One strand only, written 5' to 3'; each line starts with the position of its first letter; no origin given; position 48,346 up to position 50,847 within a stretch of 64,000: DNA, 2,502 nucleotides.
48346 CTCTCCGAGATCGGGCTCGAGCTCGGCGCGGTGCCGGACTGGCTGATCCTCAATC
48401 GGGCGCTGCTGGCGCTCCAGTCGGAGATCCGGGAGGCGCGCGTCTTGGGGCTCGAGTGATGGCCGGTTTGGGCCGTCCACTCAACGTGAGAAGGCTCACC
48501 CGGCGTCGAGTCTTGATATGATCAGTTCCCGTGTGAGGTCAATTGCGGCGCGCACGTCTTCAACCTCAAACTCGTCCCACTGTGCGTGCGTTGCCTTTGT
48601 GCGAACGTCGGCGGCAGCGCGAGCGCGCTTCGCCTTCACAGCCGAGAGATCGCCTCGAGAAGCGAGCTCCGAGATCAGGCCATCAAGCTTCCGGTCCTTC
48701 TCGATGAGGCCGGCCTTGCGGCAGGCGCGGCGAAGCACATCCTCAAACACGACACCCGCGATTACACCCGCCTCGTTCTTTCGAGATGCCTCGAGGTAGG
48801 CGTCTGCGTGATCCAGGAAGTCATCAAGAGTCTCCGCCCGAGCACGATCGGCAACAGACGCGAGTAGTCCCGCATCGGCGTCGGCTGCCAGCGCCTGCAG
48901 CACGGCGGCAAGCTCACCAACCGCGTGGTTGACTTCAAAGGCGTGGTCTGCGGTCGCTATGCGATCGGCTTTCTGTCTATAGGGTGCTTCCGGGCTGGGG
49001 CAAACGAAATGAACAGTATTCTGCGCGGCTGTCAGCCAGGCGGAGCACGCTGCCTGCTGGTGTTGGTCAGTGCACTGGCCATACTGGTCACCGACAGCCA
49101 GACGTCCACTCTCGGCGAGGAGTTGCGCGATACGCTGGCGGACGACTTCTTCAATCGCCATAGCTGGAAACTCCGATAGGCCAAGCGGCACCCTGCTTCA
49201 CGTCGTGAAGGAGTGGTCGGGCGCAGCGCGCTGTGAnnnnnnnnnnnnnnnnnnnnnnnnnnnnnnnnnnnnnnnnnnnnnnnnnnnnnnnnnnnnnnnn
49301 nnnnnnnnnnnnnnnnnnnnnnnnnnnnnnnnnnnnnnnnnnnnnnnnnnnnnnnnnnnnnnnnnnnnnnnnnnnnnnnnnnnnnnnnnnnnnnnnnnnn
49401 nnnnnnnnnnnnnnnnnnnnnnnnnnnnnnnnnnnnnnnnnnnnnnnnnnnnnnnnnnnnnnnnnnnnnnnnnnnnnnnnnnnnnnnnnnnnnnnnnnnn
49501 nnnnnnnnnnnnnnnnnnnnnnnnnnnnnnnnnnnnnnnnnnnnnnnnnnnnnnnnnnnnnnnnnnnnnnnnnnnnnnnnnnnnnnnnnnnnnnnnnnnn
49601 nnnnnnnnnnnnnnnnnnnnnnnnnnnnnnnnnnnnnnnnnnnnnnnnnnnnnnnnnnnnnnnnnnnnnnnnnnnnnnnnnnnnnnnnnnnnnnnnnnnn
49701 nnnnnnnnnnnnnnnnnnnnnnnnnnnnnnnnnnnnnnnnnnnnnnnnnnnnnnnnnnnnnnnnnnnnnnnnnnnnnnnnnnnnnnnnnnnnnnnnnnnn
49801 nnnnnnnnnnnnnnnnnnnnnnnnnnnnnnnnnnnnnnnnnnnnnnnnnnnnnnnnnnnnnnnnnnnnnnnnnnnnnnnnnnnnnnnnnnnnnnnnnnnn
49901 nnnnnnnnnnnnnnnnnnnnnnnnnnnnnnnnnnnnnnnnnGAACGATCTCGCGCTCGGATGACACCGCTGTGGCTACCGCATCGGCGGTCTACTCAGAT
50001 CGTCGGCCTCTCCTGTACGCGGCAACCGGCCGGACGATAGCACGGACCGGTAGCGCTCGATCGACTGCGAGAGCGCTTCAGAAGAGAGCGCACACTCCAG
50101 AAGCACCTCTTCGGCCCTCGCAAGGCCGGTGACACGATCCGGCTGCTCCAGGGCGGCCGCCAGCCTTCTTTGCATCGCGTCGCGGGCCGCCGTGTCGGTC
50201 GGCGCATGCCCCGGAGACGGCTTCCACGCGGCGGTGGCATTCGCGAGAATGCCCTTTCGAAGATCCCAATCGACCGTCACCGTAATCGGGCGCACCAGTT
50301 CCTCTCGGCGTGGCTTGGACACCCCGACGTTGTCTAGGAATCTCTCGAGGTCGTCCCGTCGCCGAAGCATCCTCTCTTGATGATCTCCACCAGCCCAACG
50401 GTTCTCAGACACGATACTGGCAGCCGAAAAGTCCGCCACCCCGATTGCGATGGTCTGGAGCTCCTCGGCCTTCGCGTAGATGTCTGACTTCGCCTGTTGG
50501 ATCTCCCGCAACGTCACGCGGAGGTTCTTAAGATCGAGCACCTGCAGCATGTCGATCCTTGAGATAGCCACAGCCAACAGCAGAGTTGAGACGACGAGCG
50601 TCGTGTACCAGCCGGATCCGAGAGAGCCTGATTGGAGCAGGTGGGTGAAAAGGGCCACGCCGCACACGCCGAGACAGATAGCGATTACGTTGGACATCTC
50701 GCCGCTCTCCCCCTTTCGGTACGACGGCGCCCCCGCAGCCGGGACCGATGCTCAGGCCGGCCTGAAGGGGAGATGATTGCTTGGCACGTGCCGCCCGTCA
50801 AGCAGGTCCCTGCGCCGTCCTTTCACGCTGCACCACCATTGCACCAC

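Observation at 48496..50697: Orphan three-gene operon (2-TM protein / unassigned 234-aa protein / Rx4H HEPN-like protein) as cargo of the tRNA-Val island: candidate undescribed defence or abortive-infection system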

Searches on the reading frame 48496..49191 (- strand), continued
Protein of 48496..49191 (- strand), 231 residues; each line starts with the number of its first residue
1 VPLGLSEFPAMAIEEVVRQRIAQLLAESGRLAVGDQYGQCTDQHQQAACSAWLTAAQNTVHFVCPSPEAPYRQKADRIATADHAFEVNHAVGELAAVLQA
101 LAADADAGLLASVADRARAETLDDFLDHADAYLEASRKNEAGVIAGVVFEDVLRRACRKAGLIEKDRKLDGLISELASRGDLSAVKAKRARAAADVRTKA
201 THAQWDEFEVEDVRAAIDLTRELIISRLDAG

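Call 96: find_encoding_contigs(protein=P0002, flank=4000, max_places=3)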
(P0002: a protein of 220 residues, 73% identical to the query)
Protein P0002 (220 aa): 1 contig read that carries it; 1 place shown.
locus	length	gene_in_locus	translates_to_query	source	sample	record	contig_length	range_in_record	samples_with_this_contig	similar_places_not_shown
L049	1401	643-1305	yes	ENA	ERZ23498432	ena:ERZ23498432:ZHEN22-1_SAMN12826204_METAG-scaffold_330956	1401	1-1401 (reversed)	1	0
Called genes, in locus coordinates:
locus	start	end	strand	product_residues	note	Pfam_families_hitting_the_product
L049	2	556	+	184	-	?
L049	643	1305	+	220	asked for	-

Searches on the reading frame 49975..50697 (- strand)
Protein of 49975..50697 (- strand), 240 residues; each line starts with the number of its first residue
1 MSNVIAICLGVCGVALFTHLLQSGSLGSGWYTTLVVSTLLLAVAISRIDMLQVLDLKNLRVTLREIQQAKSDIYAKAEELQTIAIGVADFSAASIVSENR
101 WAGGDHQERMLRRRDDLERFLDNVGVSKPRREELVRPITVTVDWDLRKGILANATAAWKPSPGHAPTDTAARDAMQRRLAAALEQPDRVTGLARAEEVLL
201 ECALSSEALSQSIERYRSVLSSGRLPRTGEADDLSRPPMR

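Call 4: search_protein_families(library=pfam, proteins=[window:49975-50697:-], max_evalue=10)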
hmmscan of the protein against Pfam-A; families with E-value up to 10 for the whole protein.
window:49975-50697:- (240 aa): 1 family
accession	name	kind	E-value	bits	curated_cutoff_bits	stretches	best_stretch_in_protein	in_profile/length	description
PF05384.16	DegS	-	0.018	14.9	27.6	1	107-143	99-136/159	Sensor protein DegS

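Call 5: search_protein_families(library=padloc, proteins=[window:49975-50697:-], max_evalue=10)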
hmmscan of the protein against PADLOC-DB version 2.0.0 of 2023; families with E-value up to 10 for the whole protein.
window:49975-50697:- (240 aa): 0 families

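Call 7: search_protein_families(library=ncbifam, proteins=[window:49975-50697:-], max_evalue=10)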
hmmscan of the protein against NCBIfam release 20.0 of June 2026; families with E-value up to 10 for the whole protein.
window:49975-50697:- (240 aa): 1 family
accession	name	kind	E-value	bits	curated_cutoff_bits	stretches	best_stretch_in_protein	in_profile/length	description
NF007682.0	PRK10357.1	equivalog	0.037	13.6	181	1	76-124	89-137/202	glutathione S-transferase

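Call 8: search_protein_families(library=phrogs, proteins=[window:49975-50697:-], max_evalue=10)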
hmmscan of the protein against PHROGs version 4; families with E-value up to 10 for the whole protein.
window:49975-50697:- (240 aa): 0 families

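Call 12: find_homologous_proteins(query=window:49975-50697:-)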
Query window:49975-50697:- (240 aa): 11 proteins with E <= 0.001 among 2066 candidates.
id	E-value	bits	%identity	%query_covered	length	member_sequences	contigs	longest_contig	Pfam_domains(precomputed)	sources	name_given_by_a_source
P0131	2.3e-142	490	100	96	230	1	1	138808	-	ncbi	ncbi:MAG: hypothetical protein AB1806_00405 [Acidobacteriota bacterium]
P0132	4.4e-100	352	69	99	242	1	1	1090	-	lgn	-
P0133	4.1e-91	322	63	99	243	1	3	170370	-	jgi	jgi:hypothetical protein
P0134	2.2e-88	313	59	100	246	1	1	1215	-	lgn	-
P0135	3.0e-83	297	59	100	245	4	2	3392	-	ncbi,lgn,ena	-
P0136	2.4e-80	287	57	100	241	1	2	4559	-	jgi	-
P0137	5.5e-57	211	47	98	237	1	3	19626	-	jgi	jgi:hypothetical protein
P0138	2.0e-35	140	46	63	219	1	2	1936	-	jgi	jgi:hypothetical protein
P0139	4.1e-33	133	47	63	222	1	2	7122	-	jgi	jgi:hypothetical protein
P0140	5.9e-28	116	38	82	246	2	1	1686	-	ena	-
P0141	1.8e-27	114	42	63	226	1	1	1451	-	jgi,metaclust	metaclust:\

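Call 14: find_encoding_contigs(protein=P0133, flank=6000, max_places=3)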
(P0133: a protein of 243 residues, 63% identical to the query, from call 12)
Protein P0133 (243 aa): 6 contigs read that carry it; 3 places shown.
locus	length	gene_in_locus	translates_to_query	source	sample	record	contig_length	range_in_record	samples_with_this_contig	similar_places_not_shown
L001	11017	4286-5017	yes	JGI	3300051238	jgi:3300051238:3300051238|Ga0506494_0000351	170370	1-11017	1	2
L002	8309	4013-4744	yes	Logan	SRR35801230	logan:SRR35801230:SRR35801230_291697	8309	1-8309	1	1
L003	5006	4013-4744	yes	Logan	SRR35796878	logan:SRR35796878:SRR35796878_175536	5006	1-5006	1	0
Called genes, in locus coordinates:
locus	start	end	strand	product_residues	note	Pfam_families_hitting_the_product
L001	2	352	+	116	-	?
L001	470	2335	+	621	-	PF20972:MASE9 (weak), PF01966:HD, PF13487:HD_5, PF13185:GAF_2 (weak), PF13492:GAF_3 (weak)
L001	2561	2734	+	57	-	-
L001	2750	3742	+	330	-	PF13676:TIR_2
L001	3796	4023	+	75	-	-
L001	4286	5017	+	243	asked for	-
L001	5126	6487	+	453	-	-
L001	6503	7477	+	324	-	-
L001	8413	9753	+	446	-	PF01566:Nramp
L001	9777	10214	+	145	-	PF00582:Usp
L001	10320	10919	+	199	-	-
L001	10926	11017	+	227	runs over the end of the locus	-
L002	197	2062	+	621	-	PF20972:MASE9 (weak), PF01966:HD, PF13487:HD_5, PF13185:GAF_2 (weak), PF13492:GAF_3 (weak)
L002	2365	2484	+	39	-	-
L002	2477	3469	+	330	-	PF13676:TIR_2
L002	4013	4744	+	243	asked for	-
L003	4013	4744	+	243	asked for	-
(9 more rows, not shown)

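Call 17: find_encoding_contigs(protein=P0137, flank=6000, max_places=3)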
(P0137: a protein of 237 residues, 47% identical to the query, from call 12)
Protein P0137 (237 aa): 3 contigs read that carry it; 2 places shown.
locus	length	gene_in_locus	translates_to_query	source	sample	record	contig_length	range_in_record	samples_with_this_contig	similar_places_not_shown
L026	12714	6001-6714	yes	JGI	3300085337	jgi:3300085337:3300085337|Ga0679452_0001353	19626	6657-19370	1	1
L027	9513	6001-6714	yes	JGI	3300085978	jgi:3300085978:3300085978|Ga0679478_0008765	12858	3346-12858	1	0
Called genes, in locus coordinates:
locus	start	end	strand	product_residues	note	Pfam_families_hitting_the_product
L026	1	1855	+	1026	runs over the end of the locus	PF13620:CarboxypepD_reg, PF13715:CarbopepD_reg_2 (weak), PF25183:OMP_b-brl_4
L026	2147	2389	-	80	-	-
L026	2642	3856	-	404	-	-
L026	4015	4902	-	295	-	PF14236:DruA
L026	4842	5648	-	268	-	PF18734:HEPN_AbiU2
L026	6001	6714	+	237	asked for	-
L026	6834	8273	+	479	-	-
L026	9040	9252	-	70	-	-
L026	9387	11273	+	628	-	PF13576:Pentapeptide_3 (faint), PF00805:Pentapeptide, PF13599:Pentapeptide_4 (weak), PF00805:Pentapeptide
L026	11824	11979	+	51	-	-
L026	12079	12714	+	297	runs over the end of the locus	?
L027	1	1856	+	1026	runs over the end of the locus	PF13620:CarboxypepD_reg, PF13715:CarbopepD_reg_2 (weak), PF25183:OMP_b-brl_4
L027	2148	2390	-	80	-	-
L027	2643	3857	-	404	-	-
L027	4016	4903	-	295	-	PF14236:DruA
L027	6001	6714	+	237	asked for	-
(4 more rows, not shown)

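Call 43: find_encoding_contigs(protein=P0136, flank=5000, max_places=3)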
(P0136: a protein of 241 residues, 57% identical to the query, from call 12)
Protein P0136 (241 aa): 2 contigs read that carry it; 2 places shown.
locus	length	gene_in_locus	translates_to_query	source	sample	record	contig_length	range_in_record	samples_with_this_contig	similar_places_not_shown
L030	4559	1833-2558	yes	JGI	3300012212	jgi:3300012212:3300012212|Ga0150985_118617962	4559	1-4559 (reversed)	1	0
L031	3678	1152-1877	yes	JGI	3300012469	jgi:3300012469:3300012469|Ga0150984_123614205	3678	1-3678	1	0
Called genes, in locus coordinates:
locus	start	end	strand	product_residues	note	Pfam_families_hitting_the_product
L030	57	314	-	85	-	-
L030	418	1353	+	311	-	PF00226:DnaJ (weak)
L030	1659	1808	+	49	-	-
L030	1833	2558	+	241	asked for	-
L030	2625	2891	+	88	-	-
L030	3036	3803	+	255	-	PF18967:PycTM (weak)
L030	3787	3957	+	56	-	-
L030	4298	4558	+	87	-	?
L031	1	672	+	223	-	?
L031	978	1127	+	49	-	-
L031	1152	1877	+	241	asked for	-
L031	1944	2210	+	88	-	-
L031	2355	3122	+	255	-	PF18967:PycTM (weak)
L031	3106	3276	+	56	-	-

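Call 44: find_encoding_contigs(protein=P0135, flank=5000, max_places=3)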
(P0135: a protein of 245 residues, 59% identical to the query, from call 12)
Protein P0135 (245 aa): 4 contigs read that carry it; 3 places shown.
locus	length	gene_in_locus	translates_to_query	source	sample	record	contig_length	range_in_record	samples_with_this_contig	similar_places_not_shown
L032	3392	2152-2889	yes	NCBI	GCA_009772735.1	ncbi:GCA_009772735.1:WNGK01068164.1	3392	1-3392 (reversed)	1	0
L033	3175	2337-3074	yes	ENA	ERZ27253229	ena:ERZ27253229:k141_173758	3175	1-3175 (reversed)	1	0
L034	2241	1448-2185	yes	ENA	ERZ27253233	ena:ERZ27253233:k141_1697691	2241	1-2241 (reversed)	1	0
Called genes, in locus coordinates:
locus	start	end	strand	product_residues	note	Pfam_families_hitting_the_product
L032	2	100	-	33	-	?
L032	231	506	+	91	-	-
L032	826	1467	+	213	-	-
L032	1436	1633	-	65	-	-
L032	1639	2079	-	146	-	-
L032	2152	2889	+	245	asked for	-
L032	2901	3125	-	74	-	-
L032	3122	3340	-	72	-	-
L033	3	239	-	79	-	?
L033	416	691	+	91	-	-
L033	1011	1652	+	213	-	-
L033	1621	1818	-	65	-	-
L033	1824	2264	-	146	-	-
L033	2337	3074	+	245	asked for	-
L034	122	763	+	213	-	-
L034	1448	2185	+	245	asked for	-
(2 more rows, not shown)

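Call 65: search_protein_families(library=pfam, alignment_id=A6, max_evalue=0.00001)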
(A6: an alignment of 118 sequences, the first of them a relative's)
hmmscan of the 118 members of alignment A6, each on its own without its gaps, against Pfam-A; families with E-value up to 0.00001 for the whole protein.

A. member 1, L001:2750-3742:+ (330 aa): 1 family
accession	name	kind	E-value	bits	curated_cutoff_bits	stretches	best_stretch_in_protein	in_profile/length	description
PF13676.11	TIR_2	-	1e-07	32.9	28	1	10-119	3-109/122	TIR domain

B. families by the number of members that match (of 118 scanned): 85 families (the first 25 are shown)
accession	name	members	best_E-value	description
PF02540.23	NAD_synthase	3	5.3e-74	NAD synthase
PF00117.34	GATase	2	5.9e-46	Glutamine amidotransferase class-I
PF00958.27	GMP_synt_C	2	2.4e-45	GMP synthase C terminal domain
PF13481.12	AAA_25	2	2.5e-34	AAA domain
PF04480.18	DUF559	2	3.2e-33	Protein of unknown function (DUF559)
PF13676.11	TIR_2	2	9.2e-14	TIR domain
PF07722.19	Peptidase_C26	2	4.2e-11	Peptidase C26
PF01926.29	MMR_HSR1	2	6.7e-07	50S ribosome-binding GTPase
PF18741.7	MTES_1575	2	1.5e-06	REase_MTES_1575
PF16980.11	CitMHS_2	1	4.2e-154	Putative citrate transport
PF01053.26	Cys_Met_Meta_PP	1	2e-126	Cys/Met metabolism PLP-dependent enzyme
PF00749.27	tRNA-synt_1c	1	1e-99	tRNA synthetases class I (E and Q), catalytic domain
PF00291.31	PALP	1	8.6e-76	Pyridoxal-phosphate dependent enzyme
PF00587.30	tRNA-synt_2b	1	5.6e-56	tRNA synthetase class II core domain (G, H, P, S and T)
PF02321.23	OEP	1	1.7e-52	Outer membrane efflux protein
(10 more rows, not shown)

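Call 66: search_protein_families(library=padloc, alignment_id=A6, max_evalue=0.00001)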
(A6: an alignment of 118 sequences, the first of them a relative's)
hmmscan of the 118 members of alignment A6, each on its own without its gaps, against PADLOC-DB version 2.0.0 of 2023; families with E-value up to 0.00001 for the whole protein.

A. member 1, L001:2750-3742:+ (330 aa): 0 families

B. families by the number of members that match (of 118 scanned): 170 families (the first 25 are shown)
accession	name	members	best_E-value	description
PDLC02868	DpdF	2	2.3e-09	DpdF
PDLC04140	mad8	2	6.7e-08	mads_8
PDLC03354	MTase_II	1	5.6e-140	Type II methyltransferase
PDLC02224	TerY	1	4.2e-90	-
PDLC04109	PD-T7-4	1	2.9e-81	-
PDLC04938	PDC-S15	1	4.8e-62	-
PDLC04175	HEC-01A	1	1.7e-60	-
PDLC04177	HEC-01A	1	1.9e-60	-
PDLC04024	PD-T4-10_B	1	5e-50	-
PDLC04178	HEC-01A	1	7.4e-47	-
PDLC04182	HEC-01A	1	1.1e-40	-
PDLC03339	MTase_II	1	3.1e-39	Type II methyltransferase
PDLC04183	HEC-01A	1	1.8e-38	-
PDLC04937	PDC-S15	1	7.7e-38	-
PDLC03644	MTase_III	1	1.7e-37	Type III methyltransferase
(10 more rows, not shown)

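Call 72: search_solved_structures(query=L001:5126-6487:+, max_evalue=1)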
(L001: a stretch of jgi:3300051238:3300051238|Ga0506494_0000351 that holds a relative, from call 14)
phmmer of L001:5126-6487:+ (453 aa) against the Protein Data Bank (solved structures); distinct sequences matched with E-value up to 1: 1.
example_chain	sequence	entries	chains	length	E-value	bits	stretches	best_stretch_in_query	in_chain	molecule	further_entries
6ewn_A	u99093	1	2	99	0.71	12.2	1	326-372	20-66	HspA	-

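Call 73: search_solved_structures(query=L026:6834-8273:+, max_evalue=1)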
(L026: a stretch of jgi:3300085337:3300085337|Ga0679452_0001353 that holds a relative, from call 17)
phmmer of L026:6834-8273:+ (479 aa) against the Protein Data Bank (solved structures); distinct sequences matched with E-value up to 1: 8.
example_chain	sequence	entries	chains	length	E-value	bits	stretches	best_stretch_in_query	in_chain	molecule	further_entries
7xpg_A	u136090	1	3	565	0.18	13.6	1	247-306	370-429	Capsid protein alpha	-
6jrf_A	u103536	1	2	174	0.22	13.3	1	206-260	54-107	Monokaryotic chloroplast 1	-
6is8_A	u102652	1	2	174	0.23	13.2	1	205-260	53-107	Monokaryotic chloroplast 1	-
8kfr_A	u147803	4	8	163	0.24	13.2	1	205-261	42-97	Holliday junction resolvase MOC1, chloroplastic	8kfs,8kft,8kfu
8kfv_A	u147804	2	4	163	0.27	13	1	205-258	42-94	Holliday junction resolvase MOC1, chloroplastic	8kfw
6lcm_C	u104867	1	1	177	0.41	12.4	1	205-259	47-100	ZmMoc1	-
6is9_A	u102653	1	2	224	0.47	12.2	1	205-257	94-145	Monokaryotic chloroplast 1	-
6jrg_A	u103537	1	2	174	0.54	12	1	205-244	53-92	Monokaryotic chloroplast 1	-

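Call 74: search_solved_structures(query=A5, max_evalue=1)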
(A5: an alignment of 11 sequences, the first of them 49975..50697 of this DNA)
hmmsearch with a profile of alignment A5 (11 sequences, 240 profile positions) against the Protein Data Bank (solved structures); distinct sequences matched with E-value up to 1: 4.
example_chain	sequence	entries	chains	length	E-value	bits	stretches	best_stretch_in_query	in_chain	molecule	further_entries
3nvm_A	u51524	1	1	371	0.3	13.9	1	112-185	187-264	NOP5/NOP56 related protein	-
6kta_A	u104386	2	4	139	0.37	13.6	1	105-150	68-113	HTH-type transcriptional regulator MntR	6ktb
3dza_A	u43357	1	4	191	0.62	12.9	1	47-118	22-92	uncharacterized putative membrane protein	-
9gsx_L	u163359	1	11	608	0.96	12.2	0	56-124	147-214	Flagellar hook-associated protein 1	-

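Call 82: search_dna_similar(query=window:49975-50697:-, collection=plasmids, mode=protein, max_evalue=0.01, max_rows=15)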
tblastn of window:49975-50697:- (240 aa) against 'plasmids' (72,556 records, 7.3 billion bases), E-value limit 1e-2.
No match.

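Call 97: find_encoding_contigs(protein=P0132, flank=4000, max_places=2)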
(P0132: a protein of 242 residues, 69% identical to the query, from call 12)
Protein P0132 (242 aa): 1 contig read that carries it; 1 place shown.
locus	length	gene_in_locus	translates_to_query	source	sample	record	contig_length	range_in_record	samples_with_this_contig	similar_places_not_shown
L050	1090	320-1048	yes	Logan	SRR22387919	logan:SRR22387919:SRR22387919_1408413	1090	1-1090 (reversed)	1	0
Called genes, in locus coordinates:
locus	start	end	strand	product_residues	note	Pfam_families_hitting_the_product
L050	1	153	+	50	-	?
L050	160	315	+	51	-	-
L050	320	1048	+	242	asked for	-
